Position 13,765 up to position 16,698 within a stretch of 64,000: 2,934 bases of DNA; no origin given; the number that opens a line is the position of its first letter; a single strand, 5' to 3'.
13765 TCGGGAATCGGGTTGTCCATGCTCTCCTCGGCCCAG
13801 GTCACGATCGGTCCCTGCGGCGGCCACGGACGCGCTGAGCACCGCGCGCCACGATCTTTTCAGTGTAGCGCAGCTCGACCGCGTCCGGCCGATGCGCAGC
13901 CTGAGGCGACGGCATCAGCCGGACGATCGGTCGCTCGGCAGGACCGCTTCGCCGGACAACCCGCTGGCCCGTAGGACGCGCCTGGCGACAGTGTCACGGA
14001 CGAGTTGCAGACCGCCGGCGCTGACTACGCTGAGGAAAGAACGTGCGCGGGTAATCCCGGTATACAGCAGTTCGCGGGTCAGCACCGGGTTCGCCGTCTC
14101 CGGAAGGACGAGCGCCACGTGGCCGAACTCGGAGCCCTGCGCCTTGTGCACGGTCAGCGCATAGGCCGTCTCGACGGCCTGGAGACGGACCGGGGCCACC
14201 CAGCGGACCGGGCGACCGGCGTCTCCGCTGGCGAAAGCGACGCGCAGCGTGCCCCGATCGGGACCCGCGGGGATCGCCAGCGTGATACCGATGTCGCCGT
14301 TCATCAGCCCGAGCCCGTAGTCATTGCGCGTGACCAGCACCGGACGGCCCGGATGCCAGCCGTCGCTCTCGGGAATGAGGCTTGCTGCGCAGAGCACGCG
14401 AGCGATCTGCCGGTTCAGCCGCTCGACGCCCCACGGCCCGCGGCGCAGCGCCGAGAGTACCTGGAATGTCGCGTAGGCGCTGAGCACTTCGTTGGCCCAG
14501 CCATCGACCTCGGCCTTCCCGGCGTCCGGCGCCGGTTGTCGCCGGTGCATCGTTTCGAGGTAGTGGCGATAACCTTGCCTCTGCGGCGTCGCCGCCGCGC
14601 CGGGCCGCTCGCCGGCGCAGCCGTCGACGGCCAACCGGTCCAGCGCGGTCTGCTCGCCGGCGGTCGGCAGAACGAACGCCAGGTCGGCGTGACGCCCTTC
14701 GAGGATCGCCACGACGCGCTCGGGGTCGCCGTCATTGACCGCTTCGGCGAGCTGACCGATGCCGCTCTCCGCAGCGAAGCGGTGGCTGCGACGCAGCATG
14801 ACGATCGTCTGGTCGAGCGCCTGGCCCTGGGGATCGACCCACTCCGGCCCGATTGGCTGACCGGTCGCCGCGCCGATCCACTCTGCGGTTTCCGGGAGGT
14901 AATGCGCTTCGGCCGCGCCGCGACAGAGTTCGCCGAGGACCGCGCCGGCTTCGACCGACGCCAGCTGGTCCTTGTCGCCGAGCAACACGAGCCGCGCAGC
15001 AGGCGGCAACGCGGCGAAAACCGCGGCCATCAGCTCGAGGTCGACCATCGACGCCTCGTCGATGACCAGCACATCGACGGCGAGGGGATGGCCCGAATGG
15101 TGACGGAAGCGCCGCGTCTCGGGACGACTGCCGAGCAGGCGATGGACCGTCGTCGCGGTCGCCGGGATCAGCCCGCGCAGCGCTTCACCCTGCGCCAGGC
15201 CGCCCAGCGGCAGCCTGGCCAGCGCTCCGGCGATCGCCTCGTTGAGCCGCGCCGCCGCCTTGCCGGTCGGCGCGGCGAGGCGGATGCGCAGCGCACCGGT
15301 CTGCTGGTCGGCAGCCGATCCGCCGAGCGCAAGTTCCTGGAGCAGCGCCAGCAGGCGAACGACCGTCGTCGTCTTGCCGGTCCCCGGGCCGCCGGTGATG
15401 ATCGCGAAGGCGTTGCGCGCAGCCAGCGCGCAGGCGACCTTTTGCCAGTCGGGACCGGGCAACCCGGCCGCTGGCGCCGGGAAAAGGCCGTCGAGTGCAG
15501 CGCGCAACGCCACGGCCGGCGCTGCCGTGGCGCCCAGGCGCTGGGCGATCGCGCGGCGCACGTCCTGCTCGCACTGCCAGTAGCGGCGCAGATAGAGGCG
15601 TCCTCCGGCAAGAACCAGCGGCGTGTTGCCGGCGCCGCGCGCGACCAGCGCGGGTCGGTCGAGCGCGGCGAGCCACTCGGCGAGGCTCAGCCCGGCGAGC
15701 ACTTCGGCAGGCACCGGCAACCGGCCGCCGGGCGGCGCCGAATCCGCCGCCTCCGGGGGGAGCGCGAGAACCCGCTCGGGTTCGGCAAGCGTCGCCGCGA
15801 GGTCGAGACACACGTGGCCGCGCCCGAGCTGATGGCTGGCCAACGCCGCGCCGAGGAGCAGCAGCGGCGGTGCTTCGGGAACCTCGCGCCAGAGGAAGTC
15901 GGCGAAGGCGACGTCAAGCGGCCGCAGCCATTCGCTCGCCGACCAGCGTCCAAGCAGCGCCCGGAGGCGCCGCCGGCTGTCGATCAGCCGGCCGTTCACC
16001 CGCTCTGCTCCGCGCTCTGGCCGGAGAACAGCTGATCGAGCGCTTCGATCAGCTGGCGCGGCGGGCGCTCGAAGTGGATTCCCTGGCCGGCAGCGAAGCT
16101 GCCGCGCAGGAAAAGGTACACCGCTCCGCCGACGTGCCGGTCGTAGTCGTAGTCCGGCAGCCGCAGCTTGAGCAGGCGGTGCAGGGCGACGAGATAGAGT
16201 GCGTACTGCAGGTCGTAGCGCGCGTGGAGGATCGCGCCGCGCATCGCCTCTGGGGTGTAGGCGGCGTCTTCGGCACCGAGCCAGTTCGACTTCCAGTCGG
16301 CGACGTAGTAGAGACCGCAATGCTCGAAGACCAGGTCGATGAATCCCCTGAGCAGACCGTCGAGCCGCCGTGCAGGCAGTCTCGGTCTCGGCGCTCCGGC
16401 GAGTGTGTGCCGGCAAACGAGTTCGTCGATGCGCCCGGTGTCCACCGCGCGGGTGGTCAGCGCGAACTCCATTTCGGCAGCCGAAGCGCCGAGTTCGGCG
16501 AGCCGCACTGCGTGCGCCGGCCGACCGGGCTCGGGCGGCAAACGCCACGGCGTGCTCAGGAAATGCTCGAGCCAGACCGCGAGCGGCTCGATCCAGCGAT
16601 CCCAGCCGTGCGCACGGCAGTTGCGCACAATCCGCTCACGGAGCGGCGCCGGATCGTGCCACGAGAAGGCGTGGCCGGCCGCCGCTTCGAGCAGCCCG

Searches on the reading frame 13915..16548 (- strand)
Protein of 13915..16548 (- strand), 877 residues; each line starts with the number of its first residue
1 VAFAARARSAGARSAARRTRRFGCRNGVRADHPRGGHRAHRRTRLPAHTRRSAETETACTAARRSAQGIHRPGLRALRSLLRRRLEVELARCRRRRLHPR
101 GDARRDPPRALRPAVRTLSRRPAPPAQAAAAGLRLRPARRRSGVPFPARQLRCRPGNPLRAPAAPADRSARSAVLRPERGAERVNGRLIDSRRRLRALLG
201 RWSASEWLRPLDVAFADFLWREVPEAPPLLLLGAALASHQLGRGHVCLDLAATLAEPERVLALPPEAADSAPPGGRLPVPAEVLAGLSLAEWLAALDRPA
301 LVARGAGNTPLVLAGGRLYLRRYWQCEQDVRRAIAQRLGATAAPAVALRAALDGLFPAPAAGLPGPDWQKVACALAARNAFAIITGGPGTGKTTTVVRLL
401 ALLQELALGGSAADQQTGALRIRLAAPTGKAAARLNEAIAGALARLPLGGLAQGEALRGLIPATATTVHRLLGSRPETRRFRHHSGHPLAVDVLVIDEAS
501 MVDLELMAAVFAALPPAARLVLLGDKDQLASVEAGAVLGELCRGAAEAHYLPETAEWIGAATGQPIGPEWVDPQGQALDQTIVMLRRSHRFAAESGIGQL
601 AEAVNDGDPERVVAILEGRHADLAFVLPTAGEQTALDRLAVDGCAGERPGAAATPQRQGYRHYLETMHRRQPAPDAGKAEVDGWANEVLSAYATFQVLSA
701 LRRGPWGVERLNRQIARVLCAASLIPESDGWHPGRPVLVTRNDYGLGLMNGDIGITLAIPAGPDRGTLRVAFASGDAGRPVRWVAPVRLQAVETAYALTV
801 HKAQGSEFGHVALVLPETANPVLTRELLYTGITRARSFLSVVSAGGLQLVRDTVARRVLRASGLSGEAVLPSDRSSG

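Call 40: search_protein_families(library=pfam, proteins=[window:13915-16548:-], max_evalue=0.001)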
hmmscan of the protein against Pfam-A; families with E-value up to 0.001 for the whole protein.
window:13915-16548:- (877 aa): 9 families
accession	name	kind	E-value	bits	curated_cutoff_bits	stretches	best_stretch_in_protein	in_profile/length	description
PF13245.12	AAA_19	-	2.4e-31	109.1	25.1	1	369-532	1-132/134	AAA domain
PF21185.3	RecD_N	-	2.5e-28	98.9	22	1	205-319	2-103/103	RecBCD enzyme subunit RecD, N-terminal domain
PF13604.12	AAA_30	-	1.3e-24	87.4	27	1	373-551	12-150/191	AAA domain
PF13538.12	UvrD_C_2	-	1.8e-14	53.8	27.4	1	795-841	2-51/52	UvrD-like helicase C-terminal domain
PF13086.12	AAA_11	-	7.6e-11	42.7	27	1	374-435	13-68/257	AAA domain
PF01443.25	Viral_helicase1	-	1.2e-10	42.1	21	1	797-840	179-225/228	Viral superfamily 1 RNA helicase core domain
PF18335.7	SH3_13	-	4.4e-08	33.2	41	1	712-772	2-65/65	ATP-dependent RecD-like DNA helicase SH3 domain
PF13401.12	AAA_22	-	1.9e-07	31.9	27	1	380-508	6-102/130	AAA domain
PF05127.21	NAT10_TcmA_helicase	-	0.00033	21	22.7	1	383-511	1-110/176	RNA cytidine acetyltransferase NAT10/TcmA, helicase domain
